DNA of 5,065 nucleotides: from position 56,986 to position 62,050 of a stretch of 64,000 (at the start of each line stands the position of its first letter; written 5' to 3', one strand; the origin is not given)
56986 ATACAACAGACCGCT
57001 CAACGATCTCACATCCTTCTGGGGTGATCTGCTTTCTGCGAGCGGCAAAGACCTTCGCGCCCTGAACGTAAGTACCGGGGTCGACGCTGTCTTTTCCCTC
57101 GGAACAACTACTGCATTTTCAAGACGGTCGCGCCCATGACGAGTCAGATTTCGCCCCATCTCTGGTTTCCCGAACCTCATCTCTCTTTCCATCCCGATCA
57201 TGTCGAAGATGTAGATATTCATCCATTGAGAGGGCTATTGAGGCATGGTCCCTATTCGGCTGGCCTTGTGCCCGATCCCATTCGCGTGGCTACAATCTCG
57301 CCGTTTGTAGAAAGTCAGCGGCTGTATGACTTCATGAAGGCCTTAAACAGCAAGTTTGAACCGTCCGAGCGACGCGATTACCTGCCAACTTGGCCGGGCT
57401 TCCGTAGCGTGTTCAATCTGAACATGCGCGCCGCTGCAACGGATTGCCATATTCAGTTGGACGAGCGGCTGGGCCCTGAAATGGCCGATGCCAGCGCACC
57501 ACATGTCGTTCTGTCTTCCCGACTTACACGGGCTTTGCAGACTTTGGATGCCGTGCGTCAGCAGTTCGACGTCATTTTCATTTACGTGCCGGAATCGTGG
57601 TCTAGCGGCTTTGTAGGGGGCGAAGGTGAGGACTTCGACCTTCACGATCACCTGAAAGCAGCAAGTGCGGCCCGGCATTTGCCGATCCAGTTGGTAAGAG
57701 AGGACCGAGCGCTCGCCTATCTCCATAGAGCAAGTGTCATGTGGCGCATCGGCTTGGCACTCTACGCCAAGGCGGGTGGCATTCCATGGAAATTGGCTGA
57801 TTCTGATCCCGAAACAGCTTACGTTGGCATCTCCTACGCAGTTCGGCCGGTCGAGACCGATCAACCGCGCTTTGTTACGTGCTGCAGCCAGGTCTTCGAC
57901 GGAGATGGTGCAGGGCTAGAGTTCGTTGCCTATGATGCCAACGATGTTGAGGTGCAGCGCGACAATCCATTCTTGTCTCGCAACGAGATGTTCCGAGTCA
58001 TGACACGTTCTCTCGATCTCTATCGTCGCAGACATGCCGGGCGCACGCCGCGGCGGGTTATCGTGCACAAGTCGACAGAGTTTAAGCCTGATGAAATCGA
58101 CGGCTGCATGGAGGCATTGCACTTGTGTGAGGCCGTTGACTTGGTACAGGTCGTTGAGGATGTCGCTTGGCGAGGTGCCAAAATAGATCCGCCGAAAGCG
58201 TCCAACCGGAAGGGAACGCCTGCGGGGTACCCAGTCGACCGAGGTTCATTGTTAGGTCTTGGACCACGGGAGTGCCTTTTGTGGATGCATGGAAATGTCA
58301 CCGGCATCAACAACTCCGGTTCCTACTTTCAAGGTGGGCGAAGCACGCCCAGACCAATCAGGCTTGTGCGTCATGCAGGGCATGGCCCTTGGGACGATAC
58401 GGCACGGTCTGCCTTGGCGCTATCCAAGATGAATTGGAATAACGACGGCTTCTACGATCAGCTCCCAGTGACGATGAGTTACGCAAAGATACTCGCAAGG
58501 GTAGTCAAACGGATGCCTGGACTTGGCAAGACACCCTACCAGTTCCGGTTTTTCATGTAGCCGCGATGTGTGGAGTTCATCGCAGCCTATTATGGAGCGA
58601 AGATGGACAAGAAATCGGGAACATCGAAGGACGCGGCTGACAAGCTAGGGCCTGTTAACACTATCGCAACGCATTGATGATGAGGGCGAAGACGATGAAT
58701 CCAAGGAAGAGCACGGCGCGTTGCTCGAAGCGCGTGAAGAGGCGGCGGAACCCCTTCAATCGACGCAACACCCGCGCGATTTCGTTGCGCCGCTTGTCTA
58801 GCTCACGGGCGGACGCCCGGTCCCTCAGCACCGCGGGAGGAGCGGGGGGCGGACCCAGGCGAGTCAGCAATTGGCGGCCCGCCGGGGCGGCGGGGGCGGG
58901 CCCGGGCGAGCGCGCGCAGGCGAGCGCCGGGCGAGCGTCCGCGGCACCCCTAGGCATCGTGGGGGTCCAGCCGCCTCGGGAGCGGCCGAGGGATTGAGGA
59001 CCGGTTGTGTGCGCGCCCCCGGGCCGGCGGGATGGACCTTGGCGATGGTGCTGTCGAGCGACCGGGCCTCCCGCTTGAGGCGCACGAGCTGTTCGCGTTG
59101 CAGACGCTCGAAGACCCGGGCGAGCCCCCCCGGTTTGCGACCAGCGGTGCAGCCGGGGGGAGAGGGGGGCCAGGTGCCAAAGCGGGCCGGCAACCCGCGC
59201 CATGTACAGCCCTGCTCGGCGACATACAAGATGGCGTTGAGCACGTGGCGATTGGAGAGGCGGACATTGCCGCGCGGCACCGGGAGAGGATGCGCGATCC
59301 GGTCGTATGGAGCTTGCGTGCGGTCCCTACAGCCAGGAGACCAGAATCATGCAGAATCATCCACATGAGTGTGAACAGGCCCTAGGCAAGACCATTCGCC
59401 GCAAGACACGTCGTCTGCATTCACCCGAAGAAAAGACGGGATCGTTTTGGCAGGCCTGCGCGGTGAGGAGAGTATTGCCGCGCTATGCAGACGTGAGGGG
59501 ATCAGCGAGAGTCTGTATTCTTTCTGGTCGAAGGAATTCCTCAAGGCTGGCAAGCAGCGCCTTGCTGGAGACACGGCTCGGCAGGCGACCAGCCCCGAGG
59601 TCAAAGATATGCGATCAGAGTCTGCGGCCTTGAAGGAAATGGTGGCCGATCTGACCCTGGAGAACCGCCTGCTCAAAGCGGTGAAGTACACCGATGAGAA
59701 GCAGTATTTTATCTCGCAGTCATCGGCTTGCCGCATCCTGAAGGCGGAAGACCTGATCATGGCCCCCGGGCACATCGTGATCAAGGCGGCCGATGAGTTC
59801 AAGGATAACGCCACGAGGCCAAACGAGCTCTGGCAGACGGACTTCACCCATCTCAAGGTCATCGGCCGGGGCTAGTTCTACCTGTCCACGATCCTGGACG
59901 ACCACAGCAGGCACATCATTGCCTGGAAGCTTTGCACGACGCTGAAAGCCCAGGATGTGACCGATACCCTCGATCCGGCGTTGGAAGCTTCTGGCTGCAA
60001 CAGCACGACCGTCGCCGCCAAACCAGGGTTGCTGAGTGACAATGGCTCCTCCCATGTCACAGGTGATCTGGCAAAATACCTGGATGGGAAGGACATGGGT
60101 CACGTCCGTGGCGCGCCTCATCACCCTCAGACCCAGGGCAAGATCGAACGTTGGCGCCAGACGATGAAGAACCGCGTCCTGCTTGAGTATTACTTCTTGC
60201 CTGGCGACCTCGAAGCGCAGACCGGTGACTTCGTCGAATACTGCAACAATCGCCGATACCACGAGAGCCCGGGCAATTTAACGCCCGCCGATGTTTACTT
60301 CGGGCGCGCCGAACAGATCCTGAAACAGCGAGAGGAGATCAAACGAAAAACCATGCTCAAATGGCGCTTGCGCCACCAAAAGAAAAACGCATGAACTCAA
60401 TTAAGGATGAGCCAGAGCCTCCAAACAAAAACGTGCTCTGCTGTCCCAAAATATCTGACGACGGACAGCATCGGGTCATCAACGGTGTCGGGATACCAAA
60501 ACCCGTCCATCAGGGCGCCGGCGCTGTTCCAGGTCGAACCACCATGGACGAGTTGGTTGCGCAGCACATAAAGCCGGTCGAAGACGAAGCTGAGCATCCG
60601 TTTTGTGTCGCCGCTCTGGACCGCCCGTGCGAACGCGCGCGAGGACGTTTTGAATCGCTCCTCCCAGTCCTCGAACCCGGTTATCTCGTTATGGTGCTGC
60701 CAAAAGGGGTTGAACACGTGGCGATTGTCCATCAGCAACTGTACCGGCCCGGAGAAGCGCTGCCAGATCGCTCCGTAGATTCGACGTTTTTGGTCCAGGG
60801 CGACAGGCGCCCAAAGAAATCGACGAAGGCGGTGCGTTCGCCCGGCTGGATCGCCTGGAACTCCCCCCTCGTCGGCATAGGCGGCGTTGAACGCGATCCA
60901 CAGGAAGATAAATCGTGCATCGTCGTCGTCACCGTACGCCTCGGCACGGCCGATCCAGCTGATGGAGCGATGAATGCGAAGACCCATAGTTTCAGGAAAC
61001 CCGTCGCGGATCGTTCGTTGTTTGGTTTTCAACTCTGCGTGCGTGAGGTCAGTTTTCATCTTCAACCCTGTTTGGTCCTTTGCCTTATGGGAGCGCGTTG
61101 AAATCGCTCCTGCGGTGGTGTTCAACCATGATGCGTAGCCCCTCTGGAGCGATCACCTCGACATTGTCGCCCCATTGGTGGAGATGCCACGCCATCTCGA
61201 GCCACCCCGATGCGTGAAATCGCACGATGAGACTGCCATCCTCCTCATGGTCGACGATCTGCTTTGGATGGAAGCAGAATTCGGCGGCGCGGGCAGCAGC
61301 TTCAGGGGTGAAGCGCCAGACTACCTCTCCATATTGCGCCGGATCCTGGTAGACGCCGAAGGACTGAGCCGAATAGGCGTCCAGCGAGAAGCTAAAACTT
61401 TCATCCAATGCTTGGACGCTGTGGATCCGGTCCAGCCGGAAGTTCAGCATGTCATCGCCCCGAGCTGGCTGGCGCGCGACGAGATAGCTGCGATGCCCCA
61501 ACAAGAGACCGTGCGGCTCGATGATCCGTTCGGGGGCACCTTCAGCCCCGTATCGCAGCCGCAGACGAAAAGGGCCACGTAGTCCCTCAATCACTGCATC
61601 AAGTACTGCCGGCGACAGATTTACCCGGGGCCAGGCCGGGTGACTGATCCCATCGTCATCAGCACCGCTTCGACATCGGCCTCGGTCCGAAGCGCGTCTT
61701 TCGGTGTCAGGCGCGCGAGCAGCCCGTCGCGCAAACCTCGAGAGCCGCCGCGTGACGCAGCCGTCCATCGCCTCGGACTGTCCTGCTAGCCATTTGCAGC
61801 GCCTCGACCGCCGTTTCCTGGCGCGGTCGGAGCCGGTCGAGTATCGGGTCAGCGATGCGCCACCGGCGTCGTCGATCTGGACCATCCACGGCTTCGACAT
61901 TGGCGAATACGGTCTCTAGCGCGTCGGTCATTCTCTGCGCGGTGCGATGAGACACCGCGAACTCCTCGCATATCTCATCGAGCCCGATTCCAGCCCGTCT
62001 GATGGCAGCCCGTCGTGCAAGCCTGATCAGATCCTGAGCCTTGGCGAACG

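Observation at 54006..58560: Fic-like gene with a degenerate active-site motif overlapping a SIR2-APAZ / short-pAgo pair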

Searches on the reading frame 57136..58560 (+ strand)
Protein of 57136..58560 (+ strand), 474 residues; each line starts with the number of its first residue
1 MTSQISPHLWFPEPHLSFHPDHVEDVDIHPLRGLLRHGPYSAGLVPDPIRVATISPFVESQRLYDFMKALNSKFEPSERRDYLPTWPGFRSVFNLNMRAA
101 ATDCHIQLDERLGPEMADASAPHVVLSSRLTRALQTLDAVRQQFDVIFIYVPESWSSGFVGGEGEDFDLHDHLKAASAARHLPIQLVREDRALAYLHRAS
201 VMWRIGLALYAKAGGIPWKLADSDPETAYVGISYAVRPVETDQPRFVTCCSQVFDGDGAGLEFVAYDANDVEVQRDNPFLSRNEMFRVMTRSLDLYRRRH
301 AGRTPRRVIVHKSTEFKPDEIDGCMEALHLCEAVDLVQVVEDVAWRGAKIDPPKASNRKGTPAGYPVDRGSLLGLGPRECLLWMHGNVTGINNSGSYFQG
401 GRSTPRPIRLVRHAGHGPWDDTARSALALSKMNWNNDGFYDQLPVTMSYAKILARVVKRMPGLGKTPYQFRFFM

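Call 3: search_protein_families(library=pfam, proteins=[window:57136-58560:+], max_evalue=0.01)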
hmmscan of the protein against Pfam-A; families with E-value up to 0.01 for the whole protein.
window:57136-58560:+ (474 aa): 1 family
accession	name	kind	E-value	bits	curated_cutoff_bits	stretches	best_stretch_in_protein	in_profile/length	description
PF02171.23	Piwi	-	0.00011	22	28.9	1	169-313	14-156/302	Piwi domain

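Call 4: search_protein_families(library=padloc, proteins=[window:57136-58560:+], max_evalue=0.01)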
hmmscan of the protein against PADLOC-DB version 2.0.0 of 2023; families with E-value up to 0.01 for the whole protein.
window:57136-58560:+ (474 aa): 18 families
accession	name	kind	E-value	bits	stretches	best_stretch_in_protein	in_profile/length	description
PDLC02377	pAgo_I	-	1.4e-198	658.3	1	2-474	2-457/457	Class I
PDLC02436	pAgo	-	5.2e-122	406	1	6-474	5-460/460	-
PDLC02420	Aga_SIR2-PNTD1-PNTD2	-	1.1e-102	342.9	1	9-474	549-1010/1010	Class I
PDLC02384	pAgo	-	1.7e-102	342.4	1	11-474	571-1030/1030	-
PDLC02376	pAgo_I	-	9e-64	214.3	1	10-474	5-455/455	Class I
PDLC02378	pAgo_I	-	5.9e-42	142.1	2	167-473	197-492/493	Class I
PDLC02392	pAgo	-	1.1e-23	81.8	1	156-458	43-329/346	-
PDLC02397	pAgo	-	1.6e-19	68.2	1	128-459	283-565/578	-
PDLC02428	PprPIWI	-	5.9e-19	66.3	1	166-460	398-652/666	-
PDLC02388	pAgo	-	3.2e-13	46.8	1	135-457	416-699/716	-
PDLC02379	pAgo_II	-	2.3e-12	44.1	1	11-460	290-702/724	Class II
PDLC02381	pAgo_II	-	3.5e-11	40.3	1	57-460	244-598/617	Class II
PDLC02387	pAgo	-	9.1e-07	25.6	1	204-460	436-656/672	-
PDLC02385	pAgo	-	2.7e-06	24.5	1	174-272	394-488/674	-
PDLC02391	pAgo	-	1.3e-05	21.6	1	167-451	457-718/742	-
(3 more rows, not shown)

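Call 5: search_protein_families(library=ncbifam, proteins=[window:57136-58560:+], max_evalue=0.01)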
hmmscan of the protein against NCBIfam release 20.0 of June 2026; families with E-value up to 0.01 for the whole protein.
window:57136-58560:+ (474 aa): 0 families

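Call 68: search_solved_structures(query=window:57136-58560:+, max_evalue=1e-10)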
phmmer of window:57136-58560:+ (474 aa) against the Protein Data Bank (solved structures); distinct sequences matched with E-value up to 1e-10: 10.
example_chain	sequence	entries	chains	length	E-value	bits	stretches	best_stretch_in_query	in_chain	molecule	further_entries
8in8_C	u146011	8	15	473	5.9e-111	374.6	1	3-474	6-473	Piwi domain protein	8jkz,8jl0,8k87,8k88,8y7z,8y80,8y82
9om4_B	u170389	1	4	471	1.1e-28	103.3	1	168-474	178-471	Prokaryotic argonaute MID-PIWI family protein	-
9qbp_B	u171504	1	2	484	1.5e-23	86.3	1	190-461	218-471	Protein argonaute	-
9qbl_B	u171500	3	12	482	2.1e-22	82.6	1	182-461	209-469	Protein argonaute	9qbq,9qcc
8qlo_B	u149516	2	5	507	5.1e-21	78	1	199-473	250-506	Short prokaryotic Argonaute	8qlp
8ifk_B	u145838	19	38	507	8e-20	74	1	199-473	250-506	Piwi domain-containing protein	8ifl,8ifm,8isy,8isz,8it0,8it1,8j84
8j8h_A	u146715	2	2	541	9.7e-20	73.8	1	199-473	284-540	Piwi domain-containing protein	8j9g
8fex_B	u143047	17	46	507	4.8e-19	71.5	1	200-473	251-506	short pAgo | Piwi domain-containing protein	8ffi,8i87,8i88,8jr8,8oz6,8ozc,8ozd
8j7s_A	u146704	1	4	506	8.3e-19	70.7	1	200-473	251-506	Piwi domain-containing protein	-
9jsb_A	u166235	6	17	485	6.9e-18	67.7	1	187-460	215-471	Ago | pAgo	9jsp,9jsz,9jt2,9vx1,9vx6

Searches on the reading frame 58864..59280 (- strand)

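Call 51: search_protein_families(library=pfam, proteins=[window:58864-59280:-], max_evalue=0.001)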
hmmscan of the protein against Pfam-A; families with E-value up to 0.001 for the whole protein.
window:58864-59280:- (138 aa): 1 family
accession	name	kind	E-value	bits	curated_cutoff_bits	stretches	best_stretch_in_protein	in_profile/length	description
PF13340.11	DUF4096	-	2.3e-09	37.8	34.3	1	5-37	23-56/76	Putative transposase of IS4/5 family (DUF4096)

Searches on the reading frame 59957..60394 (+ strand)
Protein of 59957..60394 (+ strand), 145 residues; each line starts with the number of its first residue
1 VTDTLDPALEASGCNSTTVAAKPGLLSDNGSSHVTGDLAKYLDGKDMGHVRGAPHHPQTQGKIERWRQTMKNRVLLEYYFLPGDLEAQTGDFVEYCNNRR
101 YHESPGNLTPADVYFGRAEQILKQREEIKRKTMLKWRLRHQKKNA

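Call 51: search_protein_families(library=pfam, proteins=[window:59957-60394:+], max_evalue=0.001)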
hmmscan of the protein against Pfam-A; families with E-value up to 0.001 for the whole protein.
window:59957-60394:+ (145 aa): 1 family
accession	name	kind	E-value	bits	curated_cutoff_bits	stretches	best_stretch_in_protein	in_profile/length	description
PF13683.12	rve_3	-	1.6e-10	41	26.5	1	48-110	4-67/67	Integrase core domain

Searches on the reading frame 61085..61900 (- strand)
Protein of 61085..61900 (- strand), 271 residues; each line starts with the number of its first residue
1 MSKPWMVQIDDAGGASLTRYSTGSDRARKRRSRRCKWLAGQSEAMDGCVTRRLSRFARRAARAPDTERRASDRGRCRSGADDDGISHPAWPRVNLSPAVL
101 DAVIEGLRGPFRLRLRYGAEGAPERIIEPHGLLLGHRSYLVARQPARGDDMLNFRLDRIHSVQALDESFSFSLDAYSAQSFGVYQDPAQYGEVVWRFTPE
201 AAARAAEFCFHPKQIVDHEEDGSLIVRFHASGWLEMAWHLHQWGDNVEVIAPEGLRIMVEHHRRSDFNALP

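Call 3: search_protein_families(library=pfam, proteins=[window:61085-61900:-], max_evalue=0.01)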
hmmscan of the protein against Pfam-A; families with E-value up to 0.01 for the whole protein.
window:61085-61900:- (271 aa): 2 families
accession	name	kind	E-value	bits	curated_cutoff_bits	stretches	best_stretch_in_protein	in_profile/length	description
PF25583.1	WCX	-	1.1e-12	48.6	23.9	1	192-256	4-65/76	WCX domain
PF13280.12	WYL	-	1.2e-09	38.5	21.8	1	99-163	2-69/70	WYL domain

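Call 4: search_protein_families(library=padloc, proteins=[window:61085-61900:-], max_evalue=0.01)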
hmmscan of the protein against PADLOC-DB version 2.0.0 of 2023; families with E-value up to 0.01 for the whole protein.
window:61085-61900:- (271 aa): 6 families
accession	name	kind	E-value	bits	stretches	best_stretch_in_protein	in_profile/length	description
PDLC01652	WYL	-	2.1e-24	84.7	1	95-259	15-154/162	"CAS-I,CAS-II,CAS-III,CAS-IV,CAS-V,CAS-VI; associated_signaling"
PDLC01766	Cas3c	-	4.3e-19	66.2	1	126-262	171-308/1009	-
PDLC01457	WYL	-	2.9e-11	41.4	1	89-253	117-227/229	"CAS-I,CAS-II,CAS-III,CAS-IV,CAS-V,CAS-VI; associated_signaling"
PDLC01484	WYL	-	0.00028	18.2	0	239-260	405-426/437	"CAS-I,CAS-II,CAS-III,CAS-IV,CAS-V,CAS-VI; associated_signaling"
PDLC01510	WYL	-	0.00028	18.2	0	239-260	405-426/437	"CAS-I,CAS-II,CAS-III,CAS-IV,CAS-V,CAS-VI; associated_signaling"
PDLC01046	WYL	-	0.0027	14.9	0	236-267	399-430/435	HTH-WYL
